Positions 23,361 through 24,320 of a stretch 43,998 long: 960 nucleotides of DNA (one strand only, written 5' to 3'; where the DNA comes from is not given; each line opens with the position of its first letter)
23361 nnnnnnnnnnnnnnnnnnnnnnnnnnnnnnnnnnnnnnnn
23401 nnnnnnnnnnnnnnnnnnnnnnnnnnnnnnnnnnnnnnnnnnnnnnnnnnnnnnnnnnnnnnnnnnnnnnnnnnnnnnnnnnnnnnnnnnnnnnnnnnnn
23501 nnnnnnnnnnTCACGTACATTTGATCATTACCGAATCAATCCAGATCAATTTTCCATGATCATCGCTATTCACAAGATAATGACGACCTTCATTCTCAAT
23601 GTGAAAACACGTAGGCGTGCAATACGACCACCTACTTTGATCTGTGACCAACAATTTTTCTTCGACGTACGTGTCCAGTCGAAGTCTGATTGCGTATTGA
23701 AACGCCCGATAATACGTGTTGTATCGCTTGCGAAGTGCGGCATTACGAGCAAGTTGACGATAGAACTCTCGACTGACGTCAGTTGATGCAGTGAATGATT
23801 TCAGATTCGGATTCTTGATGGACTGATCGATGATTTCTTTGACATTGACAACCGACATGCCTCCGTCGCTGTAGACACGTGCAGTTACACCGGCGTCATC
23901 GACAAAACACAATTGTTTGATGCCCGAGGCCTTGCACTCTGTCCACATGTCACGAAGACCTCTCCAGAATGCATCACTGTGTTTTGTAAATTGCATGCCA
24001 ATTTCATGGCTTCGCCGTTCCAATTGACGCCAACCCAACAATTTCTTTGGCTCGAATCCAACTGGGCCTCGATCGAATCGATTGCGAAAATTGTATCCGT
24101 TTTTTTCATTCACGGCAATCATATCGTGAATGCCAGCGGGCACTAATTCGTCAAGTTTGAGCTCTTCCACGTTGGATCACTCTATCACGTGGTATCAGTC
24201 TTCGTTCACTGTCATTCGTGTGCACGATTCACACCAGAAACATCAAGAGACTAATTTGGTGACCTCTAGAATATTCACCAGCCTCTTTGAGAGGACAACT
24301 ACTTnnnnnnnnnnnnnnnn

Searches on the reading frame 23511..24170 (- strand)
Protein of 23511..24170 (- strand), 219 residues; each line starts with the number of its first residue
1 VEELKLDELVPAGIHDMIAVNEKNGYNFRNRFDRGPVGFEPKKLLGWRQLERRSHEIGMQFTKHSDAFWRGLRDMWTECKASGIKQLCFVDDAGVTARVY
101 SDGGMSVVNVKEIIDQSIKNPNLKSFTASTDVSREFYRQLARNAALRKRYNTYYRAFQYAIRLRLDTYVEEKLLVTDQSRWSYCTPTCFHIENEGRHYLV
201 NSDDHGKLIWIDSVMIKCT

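Call 50: search_protein_families(library=pfam, proteins=[window:23511-24170:-], max_evalue=0.01)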
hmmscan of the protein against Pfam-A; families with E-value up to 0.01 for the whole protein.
window:23511-24170:- (219 aa): 1 family
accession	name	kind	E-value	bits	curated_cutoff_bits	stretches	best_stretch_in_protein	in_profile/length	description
PF24236.1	Tea_helical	-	0.0053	17.2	27.1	0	107-157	8-56/64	Telomere ends associated alpha-helical domain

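Call 61: search_protein_families(library=phrogs, proteins=[window:23511-24170:-], max_evalue=0.001)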
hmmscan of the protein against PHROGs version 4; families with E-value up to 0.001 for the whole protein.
window:23511-24170:- (219 aa): 0 families
